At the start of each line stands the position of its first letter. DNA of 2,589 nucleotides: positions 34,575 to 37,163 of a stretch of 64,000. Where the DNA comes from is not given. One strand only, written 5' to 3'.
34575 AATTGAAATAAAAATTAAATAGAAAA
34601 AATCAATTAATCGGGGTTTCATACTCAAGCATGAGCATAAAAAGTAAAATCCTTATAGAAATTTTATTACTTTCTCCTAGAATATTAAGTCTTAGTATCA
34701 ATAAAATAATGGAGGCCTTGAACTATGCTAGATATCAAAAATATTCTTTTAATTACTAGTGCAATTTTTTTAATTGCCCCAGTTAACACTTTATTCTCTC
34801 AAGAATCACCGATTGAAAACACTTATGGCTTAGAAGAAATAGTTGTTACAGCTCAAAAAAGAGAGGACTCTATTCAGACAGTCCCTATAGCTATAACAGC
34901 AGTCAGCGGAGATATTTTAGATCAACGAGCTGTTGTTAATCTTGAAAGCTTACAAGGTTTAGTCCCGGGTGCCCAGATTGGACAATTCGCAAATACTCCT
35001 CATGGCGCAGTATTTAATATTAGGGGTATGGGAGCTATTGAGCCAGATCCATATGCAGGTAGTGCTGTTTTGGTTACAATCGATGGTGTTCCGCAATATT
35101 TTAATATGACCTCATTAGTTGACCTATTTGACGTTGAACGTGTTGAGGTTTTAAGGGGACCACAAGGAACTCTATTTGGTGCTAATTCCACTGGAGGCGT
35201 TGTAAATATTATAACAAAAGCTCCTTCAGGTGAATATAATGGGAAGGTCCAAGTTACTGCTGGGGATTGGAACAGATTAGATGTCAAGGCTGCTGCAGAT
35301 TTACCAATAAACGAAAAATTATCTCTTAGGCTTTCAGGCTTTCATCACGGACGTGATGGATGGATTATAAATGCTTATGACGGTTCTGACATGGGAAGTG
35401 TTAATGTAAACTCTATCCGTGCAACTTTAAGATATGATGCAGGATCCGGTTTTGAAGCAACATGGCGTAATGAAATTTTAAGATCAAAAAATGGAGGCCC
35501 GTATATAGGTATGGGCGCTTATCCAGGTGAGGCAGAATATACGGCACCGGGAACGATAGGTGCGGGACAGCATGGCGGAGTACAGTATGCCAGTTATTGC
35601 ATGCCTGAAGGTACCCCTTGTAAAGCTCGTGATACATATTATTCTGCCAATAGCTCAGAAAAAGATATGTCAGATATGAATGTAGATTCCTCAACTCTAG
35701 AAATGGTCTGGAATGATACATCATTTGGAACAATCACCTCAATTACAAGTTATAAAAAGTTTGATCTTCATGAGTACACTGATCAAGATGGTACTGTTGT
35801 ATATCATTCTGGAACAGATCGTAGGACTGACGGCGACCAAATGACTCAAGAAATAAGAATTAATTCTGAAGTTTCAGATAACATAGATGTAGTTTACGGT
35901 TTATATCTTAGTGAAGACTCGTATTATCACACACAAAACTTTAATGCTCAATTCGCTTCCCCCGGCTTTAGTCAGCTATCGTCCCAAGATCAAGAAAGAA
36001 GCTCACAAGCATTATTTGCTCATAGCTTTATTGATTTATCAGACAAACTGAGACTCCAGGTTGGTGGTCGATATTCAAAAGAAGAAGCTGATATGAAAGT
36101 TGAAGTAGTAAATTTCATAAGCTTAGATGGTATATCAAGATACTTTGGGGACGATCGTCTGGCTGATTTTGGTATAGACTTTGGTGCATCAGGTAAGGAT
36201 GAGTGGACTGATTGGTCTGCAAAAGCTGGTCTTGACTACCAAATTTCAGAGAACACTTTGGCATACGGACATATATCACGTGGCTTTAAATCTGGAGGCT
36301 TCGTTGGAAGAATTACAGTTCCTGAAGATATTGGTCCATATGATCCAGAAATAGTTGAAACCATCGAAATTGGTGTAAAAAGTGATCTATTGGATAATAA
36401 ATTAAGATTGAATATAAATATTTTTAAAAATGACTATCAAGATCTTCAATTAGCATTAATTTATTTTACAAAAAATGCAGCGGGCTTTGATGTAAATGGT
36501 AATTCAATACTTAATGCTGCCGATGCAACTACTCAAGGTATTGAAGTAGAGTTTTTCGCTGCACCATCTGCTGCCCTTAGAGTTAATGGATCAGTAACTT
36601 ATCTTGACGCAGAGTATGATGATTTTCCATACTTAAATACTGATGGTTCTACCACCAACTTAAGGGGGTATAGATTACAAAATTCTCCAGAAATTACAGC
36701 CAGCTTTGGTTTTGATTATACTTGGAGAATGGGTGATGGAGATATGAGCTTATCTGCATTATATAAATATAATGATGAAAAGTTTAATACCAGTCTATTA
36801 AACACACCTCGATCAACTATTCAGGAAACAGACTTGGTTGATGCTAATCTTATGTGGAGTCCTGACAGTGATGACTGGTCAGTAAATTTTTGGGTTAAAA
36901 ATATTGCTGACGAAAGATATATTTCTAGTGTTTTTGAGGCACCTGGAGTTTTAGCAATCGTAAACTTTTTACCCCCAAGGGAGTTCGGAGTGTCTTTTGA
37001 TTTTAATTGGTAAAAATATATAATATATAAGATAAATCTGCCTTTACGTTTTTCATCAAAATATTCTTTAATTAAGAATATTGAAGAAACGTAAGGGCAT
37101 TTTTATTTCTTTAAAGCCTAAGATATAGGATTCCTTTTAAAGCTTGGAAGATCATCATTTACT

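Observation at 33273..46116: Duplicated P450 plus TonB-receptor module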

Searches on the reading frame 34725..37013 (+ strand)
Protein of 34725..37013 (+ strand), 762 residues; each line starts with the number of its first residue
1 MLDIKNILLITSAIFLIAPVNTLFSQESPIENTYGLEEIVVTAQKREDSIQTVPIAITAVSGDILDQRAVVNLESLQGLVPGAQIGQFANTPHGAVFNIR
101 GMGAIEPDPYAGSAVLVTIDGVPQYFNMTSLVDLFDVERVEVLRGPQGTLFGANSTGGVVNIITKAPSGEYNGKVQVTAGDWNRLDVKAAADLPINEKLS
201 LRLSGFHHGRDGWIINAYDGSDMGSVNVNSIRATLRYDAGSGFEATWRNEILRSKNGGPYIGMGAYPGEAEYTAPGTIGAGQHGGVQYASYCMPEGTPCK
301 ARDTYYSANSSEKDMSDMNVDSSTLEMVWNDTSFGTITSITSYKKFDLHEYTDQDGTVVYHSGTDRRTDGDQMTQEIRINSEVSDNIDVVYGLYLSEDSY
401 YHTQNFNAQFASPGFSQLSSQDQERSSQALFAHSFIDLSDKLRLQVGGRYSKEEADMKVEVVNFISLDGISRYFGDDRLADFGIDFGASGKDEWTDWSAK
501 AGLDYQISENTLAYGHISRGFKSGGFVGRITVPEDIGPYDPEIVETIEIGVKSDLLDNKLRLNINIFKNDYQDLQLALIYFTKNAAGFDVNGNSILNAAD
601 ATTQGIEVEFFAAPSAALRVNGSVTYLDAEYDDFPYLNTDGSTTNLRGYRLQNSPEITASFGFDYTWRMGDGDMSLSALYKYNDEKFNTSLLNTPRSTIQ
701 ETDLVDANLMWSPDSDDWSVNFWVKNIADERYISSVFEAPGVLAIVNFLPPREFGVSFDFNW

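Call 3: search_protein_families(library=pfam, proteins=[window:34725-37013:+])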
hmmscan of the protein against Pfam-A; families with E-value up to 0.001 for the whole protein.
window:34725-37013:+ (762 aa): 2 families
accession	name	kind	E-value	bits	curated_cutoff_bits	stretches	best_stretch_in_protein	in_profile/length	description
PF00593.30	TonB_dep_Rec_b-barrel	-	3.5e-35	123.1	27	1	302-727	46-436/436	TonB dependent receptor-like, beta-barrel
PF07715.20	Plug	-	1.5e-20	74.1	23.9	1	50-159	2-107/107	TonB-dependent Receptor Plug Domain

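Call 20: search_protein_families(library=ncbifam, proteins=[window:34725-37013:+], max_evalue=0.00001)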
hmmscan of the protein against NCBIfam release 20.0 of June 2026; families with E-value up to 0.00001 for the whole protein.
window:34725-37013:+ (762 aa): 25 families
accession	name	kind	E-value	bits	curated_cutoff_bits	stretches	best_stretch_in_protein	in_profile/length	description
TIGR01783.1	TonB-siderophor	subfamily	8.9e-47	160.1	223.5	1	74-757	24-644/649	TonB-dependent siderophore receptor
TIGR01785.1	TonB-hemin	subfamily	1.2e-27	96.7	316.85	2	36-167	1-131/677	TonB-dependent heme/hemoglobin receptor family protein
NF010010.0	PRK13483.1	equivalog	2e-20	72.4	927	1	17-402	17-401/660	ligand-gated channel protein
NF053590.1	TonB_dep_TOL0244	equivalog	5.6e-18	64.9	645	1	36-184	10-159/604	TOL_0244 family TonB-dependent receptor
TIGR01786.1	TonB-hemlactrns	subfamily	5.8e-18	64.6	323.75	2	38-167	2-136/719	TonB-dependent hemoglobin/transferrin/lactoferrin family receptor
NF041535.1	TonB_rec_PqqU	equivalog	7.3e-18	64.2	1200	1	40-167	2-132/676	TonB-dependent receptor PqqU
TIGR04056.1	OMP_RagA_SusC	subfamily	2.2e-17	62.7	368.25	1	31-178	73-214/981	SusC/RagA family TonB-linked outer membrane protein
NF007465.0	PRK10044.1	equivalog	7.5e-17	60.8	803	1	41-205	67-229/726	ferrichrome porin FhuA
TIGR01779.1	TonB-B12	equivalog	8.2e-17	61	599.7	1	16-214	13-203/614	TonB-dependent vitamin B12 receptor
NF010650.0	PRK14049.1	equivalog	3e-16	58.8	904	1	45-207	74-232/729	ferrioxamine B receptor precursor protein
NF010651.0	PRK14050.1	equivalog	9.5e-15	53.7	884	1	41-171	67-192/730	TonB-dependent siderophore receptor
NF007478.2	PRK10064.1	equivalog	5.2e-12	44.8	745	1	36-177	30-170/663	catecholate siderophore receptor CirA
NF010051.0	PRK13528.1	subfamily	7.2e-12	44.4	583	1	131-177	138-184/727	FepA family TonB-dependent siderophore receptor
NF050067.1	TonBEntbctnRecCfrA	equivalog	1.7e-11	43.1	1200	1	23-179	13-172/698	TonB-dependent ferric enterobactin receptor CfrA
NF007926.1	PRK10641.1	equivalog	2.3e-11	42.9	836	1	15-183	7-170/617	TonB-dependent vitamin B12 receptor BtuB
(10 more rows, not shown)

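Call 24: find_homologous_proteins(query=window:34725-37013:+, max_evalue=1e-30)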
Query window:34725-37013:+ (762 aa): 6700 proteins with E <= 1e-30 among 8000 candidates; the best 120 are listed.
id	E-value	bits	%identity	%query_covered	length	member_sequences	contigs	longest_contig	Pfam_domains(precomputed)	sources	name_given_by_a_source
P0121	0.0e+0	1734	100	100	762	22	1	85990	PF07715.21,PF00593.31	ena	-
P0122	0.0e+0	1524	86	98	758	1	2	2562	PF07715.21,PF00593.31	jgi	jgi:iron complex outermembrane receptor protein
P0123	0.0e+0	1522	86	98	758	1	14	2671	PF07715.21,PF00593.31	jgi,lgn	jgi:iron complex outermembrane receptor protein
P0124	0.0e+0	1522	86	98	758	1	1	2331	PF07715.21,PF00593.31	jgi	jgi:iron complex outermembrane receptor protein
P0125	0.0e+0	1520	86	98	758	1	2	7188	PF07715.21,PF00593.31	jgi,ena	jgi:iron complex outermembrane receptor protein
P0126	0.0e+0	1518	86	98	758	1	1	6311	PF07715.21,PF00593.31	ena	-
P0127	0.0e+0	1500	85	100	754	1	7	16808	PF07715.21,PF00593.31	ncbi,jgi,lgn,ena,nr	ncbi:MAG: TonB-dependent receptor [Alphaproteobacteria bacterium]|jgi:iron complex outermembrane rec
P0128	0.0e+0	1500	86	98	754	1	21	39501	PF07715.21,PF00593.31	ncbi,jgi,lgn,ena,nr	ncbi:MAG: TonB-dependent receptor [Alphaproteobacteria bacterium]|jgi:iron complex outermembrane rec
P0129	0.0e+0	1499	85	100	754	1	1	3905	PF07715.21,PF00593.31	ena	-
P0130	0.0e+0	1498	86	98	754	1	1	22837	PF07715.21,PF00593.31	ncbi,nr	ncbi:MAG: TonB-dependent receptor [Alphaproteobacteria bacterium]|nr:TonB-dependent receptor [Alphap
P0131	0.0e+0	1498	86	98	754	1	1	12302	PF07715.21,PF00593.31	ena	-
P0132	0.0e+0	1497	86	98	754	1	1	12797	PF07715.21,PF00593.31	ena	-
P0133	0.0e+0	1497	84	100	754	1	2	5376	PF07715.21,PF00593.31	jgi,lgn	jgi:iron complex outermembrane receptor protein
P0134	0.0e+0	1497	84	100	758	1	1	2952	PF07715.21,PF00593.31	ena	-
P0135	0.0e+0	1497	84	100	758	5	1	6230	PF07715.21,PF00593.31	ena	-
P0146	0.0e+0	1356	78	97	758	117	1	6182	PF07715.21,PF00593.31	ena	-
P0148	7.7e-251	853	51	100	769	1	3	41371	PF07715.21,PF00593.31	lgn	-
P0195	1.7e-208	713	46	99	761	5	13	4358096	PF07715.21,PF00593.31,PF14905.13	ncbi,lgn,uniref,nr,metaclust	ncbi:putative TonB-dependent receptor [Caenibius tardaugens NBRC 16725]|uniref:Putative TonB-depende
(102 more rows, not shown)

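Call 27: find_encoding_contigs(protein=P0195, flank=10000, max_places=1)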
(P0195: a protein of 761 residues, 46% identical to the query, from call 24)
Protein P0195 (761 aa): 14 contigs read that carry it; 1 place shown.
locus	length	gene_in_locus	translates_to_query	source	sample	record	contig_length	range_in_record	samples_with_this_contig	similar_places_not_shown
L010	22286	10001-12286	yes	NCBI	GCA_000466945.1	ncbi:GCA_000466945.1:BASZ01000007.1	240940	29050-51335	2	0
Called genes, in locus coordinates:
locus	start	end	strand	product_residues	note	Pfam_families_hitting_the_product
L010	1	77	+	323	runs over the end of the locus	PF00676:E1_dh, PF02775:TPP_enzyme_C, PF13292:DXP_synthase_N (weak)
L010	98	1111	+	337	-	PF02779:Transket_pyr, PF02780:Transketolase_C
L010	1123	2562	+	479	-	PF00364:Biotin_lipoyl, PF02817:E3_binding, PF00198:2-oxoacid_dh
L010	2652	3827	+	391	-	PF02770:Acyl-CoA_dh_M, PF00441:Acyl-CoA_dh_1, PF08028:Acyl-CoA_dh_2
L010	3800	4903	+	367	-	PF01636:APH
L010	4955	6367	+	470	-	PF00890:FAD_binding_2 (weak), PF01134:GIDA, PF01494:FAD_binding_3 (faint), PF07992:Pyr_redox_2, PF12831:FAD_oxidored, PF13738:Pyr_redox_3, PF00070:Pyr_redox, PF02852:Pyr_redox_dim, +2 more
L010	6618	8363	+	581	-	PF01979:Amidohydro_1 (faint), PF07969:Amidohydro_3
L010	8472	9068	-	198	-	PF00440:TetR_N, PF13977:TetR_C_6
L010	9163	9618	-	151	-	PF13577:SnoaL_4, PF12680:SnoaL_2 (weak)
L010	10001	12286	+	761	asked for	PF07715:Plug, PF00593:TonB_dep_Rec_b-barrel, PF14905:OMP_b-brl_3 (weak)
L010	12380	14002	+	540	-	PF00732:GMC_oxred_N, PF00890:FAD_binding_2 (faint), PF05834:Lycopene_cycl (weak), PF13450:NAD_binding_8 (faint), PF13738:Pyr_redox_3 (faint), PF05199:GMC_oxred_C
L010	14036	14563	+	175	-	PF13669:Glyoxalase_4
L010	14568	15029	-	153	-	PF13404:HTH_AsnC-type, PF13412:HTH_24, PF12840:HTH_20 (weak), PF22451:NirdL-like_HTH (faint), PF01037:AsnC_trans_reg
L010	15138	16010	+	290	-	PF00351:Biopterin_H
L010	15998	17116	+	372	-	PF14696:Glyoxalase_5, PF00903:Glyoxalase, PF13669:Glyoxalase_4 (weak)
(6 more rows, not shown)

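Call 52: find_encoding_contigs(protein=P0148, flank=8000, max_places=1)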
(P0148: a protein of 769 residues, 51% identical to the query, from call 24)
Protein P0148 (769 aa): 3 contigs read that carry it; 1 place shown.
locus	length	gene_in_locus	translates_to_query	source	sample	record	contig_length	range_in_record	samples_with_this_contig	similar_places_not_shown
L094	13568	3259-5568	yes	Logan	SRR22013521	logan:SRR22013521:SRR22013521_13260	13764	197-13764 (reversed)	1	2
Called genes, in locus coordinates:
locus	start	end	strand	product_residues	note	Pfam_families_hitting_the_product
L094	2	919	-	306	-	?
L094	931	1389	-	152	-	PF12172:zf-ChsH2, PF01796:OB_ChsH2_C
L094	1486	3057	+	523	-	PF00583:Acetyltransf_1 (weak), PF00795:CN_hydrolase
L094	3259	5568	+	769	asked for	PF07715:Plug, PF00593:TonB_dep_Rec_b-barrel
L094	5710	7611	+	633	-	PF13442:Cytochrome_CBB3 (weak), PF01011:PQQ, PF13360:PQQ_2, PF13570:Beta-prop_ACSF4, PF13360:PQQ_2 (weak), PF25293:Beta-prop_EMC1_N (faint), PF13360:PQQ_2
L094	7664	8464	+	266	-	PF01488:Shikimate_DH (weak), PF00106:adh_short, PF03807:F420_oxidored (faint), PF08659:KR, PF13561:adh_short_C2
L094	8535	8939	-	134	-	PF12680:SnoaL_2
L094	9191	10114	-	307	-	-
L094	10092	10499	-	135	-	PF07332:Phage_holin_3_6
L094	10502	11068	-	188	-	-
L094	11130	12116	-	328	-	PF00291:PALP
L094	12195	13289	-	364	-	PF21338:Top1B_N_bact, PF01028:Topoisom_I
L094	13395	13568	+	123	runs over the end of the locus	?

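Call 76: find_encoding_contigs(protein=P0146, flank=6000, max_places=2)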
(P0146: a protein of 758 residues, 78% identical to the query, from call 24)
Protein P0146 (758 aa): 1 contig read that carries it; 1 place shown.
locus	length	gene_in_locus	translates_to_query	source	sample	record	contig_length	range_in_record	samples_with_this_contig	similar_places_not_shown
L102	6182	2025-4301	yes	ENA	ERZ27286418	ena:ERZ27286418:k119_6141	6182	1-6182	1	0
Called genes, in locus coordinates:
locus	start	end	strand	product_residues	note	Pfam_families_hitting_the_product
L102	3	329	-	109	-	?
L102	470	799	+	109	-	PF03992:ABM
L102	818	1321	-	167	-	PF13577:SnoaL_4, PF14534:DUF4440 (weak)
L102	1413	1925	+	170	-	PF13577:SnoaL_4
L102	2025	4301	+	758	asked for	PF07715:Plug, PF00593:TonB_dep_Rec_b-barrel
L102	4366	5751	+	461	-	PF00355:Rieske, PF00848:Ring_hydroxyl_A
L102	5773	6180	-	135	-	?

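Call 77: find_encoding_contigs(protein=P0128, flank=8000, max_places=2)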
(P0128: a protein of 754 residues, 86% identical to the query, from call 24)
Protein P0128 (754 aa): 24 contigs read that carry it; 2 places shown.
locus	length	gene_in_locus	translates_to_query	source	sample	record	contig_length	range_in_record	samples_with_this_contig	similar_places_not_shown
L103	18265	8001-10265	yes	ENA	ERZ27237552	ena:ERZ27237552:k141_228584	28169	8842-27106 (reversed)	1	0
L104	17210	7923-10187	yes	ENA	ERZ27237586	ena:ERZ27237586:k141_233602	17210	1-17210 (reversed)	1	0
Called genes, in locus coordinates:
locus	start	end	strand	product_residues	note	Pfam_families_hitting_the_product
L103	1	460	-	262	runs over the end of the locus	PF00106:adh_short, PF13561:adh_short_C2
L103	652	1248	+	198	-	-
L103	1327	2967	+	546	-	PF00890:FAD_binding_2, PF01266:DAO (weak), PF03486:HI0933_like (weak), PF12831:FAD_oxidored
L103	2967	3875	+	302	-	PF01370:Epimerase (weak), PF05368:NmrA, PF13460:NAD_binding_10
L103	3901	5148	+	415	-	PF00067:p450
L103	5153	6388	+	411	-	PF05048:NosD (weak), PF13229:Beta_helix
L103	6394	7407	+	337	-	-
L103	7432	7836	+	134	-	PF04828:GFA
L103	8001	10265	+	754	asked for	PF07715:Plug, PF00593:TonB_dep_Rec_b-barrel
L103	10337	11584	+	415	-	PF00067:p450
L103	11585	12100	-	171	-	PF13577:SnoaL_4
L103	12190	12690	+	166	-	PF13577:SnoaL_4, PF14534:DUF4440 (weak)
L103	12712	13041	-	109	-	PF03992:ABM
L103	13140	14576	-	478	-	PF00355:Rieske, PF00848:Ring_hydroxyl_A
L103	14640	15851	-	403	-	PF00909:Ammonium_transp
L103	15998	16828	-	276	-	PF00800:PDT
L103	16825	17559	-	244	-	PF02348:CTP_transf_3, PF12804:NTP_transf_3 (weak)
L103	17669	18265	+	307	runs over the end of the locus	-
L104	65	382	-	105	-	PF00106:adh_short, PF13561:adh_short_C2 (weak)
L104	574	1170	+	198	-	-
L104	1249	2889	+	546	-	PF00890:FAD_binding_2, PF01266:DAO (weak), PF03486:HI0933_like (weak), PF12831:FAD_oxidored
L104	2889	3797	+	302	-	PF01370:Epimerase (weak), PF05368:NmrA, PF13460:NAD_binding_10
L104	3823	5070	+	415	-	PF00067:p450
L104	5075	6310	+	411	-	PF05048:NosD (weak), PF13229:Beta_helix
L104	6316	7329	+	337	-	-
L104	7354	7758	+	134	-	PF04828:GFA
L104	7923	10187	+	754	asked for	PF07715:Plug, PF00593:TonB_dep_Rec_b-barrel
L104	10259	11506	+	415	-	PF00067:p450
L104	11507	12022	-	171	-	PF13577:SnoaL_4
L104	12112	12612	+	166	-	PF13577:SnoaL_4, PF14534:DUF4440 (weak)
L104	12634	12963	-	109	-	PF03992:ABM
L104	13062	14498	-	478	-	PF00355:Rieske, PF00848:Ring_hydroxyl_A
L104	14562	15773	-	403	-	PF00909:Ammonium_transp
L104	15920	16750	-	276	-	PF00800:PDT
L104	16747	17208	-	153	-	?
